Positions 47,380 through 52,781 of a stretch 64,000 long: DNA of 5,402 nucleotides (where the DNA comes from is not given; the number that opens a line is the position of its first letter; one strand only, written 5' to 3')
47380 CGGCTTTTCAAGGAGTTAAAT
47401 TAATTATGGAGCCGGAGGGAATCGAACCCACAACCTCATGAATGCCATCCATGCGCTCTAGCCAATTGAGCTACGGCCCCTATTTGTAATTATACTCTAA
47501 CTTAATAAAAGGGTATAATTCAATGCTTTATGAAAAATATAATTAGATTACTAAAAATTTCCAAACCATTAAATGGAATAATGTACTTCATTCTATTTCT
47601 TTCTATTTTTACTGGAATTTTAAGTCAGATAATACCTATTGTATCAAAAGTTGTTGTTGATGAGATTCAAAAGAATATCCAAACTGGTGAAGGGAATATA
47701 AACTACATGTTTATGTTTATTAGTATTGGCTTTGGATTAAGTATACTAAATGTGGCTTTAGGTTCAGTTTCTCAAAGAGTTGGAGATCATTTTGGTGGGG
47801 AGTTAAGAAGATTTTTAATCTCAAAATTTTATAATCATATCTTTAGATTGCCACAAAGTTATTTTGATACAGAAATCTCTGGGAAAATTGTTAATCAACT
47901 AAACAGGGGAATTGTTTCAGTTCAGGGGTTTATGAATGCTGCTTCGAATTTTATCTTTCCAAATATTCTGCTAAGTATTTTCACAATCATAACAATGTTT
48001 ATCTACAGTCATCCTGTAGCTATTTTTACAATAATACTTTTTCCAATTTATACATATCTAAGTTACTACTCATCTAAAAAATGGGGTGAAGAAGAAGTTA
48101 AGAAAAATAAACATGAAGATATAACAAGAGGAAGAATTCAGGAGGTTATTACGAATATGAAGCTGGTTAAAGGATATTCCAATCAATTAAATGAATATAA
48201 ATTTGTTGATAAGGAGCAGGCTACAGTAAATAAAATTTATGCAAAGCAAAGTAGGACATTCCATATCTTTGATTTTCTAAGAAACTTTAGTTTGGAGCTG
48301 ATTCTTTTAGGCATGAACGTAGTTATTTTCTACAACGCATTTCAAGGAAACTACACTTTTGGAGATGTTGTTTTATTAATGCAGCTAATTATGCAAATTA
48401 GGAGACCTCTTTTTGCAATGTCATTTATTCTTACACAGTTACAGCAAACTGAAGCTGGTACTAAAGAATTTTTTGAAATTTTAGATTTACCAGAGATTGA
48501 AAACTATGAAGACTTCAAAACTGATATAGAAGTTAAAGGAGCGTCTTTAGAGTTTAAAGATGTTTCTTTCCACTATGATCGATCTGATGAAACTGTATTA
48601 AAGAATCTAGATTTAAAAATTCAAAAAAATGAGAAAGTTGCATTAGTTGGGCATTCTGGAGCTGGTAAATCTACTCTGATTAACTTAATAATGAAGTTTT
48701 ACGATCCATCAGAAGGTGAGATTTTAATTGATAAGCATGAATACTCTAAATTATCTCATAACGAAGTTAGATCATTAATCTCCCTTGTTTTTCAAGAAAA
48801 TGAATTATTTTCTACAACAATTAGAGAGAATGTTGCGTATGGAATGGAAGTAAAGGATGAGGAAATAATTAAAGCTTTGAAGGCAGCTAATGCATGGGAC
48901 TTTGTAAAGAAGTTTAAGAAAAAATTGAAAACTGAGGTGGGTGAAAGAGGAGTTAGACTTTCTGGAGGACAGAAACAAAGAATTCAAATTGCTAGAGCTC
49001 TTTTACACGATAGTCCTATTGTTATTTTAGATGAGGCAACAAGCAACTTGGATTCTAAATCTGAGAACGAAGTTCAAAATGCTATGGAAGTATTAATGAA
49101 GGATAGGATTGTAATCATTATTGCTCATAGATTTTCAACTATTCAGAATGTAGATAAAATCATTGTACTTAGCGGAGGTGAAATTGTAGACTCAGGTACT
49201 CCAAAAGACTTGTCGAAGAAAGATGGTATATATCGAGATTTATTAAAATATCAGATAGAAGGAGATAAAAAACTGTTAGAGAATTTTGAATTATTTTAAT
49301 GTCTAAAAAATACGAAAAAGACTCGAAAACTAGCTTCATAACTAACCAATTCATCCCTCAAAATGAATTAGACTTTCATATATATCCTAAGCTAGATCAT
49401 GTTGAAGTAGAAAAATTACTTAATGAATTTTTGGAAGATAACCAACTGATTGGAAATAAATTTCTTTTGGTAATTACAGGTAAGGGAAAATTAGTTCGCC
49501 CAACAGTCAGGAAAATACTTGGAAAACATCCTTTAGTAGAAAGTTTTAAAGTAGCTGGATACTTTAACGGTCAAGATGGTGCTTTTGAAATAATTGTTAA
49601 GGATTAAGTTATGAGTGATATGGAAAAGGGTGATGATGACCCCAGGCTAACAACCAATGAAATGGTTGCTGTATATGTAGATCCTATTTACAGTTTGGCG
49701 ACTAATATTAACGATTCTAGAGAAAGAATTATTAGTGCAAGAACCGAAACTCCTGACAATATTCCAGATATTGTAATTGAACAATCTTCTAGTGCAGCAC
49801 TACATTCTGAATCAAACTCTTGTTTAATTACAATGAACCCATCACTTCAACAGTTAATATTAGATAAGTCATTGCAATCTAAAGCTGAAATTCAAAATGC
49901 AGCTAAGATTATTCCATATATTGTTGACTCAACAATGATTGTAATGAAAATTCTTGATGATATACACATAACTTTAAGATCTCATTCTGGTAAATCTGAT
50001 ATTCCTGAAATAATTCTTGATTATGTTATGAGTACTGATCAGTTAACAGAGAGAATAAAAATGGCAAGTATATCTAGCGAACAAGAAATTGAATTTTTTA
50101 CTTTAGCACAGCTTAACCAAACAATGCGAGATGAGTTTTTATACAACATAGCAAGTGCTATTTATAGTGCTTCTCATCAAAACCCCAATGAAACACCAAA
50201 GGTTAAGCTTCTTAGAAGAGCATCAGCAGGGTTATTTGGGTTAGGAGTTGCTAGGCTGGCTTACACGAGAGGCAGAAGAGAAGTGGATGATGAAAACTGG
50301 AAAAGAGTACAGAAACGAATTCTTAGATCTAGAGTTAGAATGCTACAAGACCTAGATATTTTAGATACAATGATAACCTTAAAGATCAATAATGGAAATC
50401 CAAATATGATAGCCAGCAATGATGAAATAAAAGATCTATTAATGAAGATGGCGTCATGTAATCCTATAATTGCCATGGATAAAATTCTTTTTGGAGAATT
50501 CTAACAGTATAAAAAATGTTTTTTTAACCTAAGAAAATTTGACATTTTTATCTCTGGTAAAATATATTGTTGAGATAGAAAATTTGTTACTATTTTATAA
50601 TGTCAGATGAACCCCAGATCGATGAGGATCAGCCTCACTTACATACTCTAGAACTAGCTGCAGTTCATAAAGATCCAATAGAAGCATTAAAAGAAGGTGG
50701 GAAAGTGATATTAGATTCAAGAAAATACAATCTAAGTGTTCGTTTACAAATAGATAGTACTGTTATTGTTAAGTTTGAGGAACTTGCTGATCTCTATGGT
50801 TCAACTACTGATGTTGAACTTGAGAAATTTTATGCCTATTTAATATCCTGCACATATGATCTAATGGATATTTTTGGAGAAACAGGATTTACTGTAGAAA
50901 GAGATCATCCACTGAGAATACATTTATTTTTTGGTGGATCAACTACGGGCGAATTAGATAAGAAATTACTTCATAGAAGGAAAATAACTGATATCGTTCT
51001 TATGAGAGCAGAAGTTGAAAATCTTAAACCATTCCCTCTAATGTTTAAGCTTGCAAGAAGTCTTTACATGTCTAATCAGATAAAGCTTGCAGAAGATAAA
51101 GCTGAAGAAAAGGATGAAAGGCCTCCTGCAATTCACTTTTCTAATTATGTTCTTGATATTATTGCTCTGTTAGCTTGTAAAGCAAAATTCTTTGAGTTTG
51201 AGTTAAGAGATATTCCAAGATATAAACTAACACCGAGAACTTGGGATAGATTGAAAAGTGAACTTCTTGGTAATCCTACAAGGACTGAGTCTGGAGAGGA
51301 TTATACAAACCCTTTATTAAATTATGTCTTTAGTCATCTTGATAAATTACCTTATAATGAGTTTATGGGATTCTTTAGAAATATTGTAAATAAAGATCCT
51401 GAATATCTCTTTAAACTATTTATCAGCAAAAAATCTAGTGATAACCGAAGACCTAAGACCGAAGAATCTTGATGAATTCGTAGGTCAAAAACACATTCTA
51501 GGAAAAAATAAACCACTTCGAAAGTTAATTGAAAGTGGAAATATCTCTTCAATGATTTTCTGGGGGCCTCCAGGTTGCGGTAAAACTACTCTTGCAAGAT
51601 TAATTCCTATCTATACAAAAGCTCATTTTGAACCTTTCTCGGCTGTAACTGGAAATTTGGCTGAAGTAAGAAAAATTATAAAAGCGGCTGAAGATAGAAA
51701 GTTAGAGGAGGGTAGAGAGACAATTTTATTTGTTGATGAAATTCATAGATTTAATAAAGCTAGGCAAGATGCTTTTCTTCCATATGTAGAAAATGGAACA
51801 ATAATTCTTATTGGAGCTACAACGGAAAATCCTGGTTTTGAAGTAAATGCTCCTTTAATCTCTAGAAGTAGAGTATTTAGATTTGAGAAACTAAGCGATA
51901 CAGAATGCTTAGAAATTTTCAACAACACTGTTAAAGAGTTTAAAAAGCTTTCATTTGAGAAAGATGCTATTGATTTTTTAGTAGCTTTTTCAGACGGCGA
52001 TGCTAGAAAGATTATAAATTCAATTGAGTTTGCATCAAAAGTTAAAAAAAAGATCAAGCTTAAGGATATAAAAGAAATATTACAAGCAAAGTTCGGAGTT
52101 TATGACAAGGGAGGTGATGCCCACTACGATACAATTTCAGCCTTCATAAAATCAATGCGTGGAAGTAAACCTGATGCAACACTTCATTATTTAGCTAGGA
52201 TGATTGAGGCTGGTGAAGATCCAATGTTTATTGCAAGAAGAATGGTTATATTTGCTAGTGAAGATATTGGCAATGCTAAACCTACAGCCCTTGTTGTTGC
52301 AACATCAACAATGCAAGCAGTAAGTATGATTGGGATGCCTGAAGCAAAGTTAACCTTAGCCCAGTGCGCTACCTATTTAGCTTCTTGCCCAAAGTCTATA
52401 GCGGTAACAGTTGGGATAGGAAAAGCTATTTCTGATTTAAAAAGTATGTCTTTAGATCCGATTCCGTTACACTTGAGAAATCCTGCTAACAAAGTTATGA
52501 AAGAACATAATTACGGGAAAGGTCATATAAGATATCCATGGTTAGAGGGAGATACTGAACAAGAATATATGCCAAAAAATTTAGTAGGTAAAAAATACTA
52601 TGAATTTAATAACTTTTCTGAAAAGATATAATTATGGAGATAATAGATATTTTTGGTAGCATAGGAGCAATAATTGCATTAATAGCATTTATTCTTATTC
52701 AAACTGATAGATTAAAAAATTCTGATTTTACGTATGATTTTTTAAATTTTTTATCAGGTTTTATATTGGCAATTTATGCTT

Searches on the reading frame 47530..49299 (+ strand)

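Call 47: search_protein_families(library=pfam, proteins=[window:47530-49299:+], max_evalue=0.0001)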
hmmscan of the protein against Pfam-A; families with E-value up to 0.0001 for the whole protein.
window:47530-49299:+ (589 aa): 4 families
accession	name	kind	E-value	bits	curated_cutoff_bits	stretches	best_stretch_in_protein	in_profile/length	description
PF00005.33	ABC_tran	-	1e-35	123.8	25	1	357-505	1-137/137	ABC transporter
PF00664.28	ABC_membrane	-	8.1e-33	114.7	28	1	19-294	2-274/274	ABC transporter transmembrane region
PF02463.25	SMC_N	-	6.2e-07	29.5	40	1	368-546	25-210/220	RecF/RecN/SMC N terminal domain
PF03193.22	RsgA_GTPase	-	1.7e-05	25.2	30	1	349-389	89-128/174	RsgA GTPase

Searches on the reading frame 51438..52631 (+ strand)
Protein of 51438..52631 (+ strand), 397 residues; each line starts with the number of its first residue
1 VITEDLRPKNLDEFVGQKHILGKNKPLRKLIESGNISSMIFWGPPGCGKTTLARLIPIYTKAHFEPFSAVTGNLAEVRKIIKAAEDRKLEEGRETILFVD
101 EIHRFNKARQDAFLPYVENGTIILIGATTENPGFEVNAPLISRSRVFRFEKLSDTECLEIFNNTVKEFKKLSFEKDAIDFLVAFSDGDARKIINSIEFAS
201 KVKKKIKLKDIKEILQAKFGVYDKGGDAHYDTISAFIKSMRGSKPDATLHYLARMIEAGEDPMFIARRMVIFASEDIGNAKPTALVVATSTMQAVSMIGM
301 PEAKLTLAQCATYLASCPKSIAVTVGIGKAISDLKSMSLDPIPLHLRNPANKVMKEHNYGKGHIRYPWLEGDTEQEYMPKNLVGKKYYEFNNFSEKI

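Call 47: search_protein_families(library=pfam, proteins=[window:51438-52631:+], max_evalue=0.0001)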
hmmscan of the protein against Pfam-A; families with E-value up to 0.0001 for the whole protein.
window:51438-52631:+ (397 aa): 7 families
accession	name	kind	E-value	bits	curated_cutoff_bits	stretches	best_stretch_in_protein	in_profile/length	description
PF12002.13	MgsA_C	-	1.6e-52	178.2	27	1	242-392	1-152/167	MgsA AAA+ ATPase C terminal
PF16193.11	AAA_assoc_2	-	2.9e-23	82.3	34.3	1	169-241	3-81/81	AAA C-terminal domain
PF00004.35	AAA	-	2.9e-15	57.3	21.2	1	39-147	1-124/131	ATPase family associated with various cellular activities (AAA)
PF05496.18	RuvB_N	-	4.5e-12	46.4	27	1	6-126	1-118/159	Holliday junction DNA helicase RuvB P-loop domain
PF00158.32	Sigma54_activat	-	3.3e-05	24.1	20.2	0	87-131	87-131/168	Sigma-54 interaction domain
PF07728.20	AAA_5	-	4.9e-05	23.8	22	0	39-125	2-98/139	AAA domain (dynein-related subfamily)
PF00931.28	NB-ARC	-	9e-05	22.3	23.5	0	27-56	9-38/248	NB-ARC domain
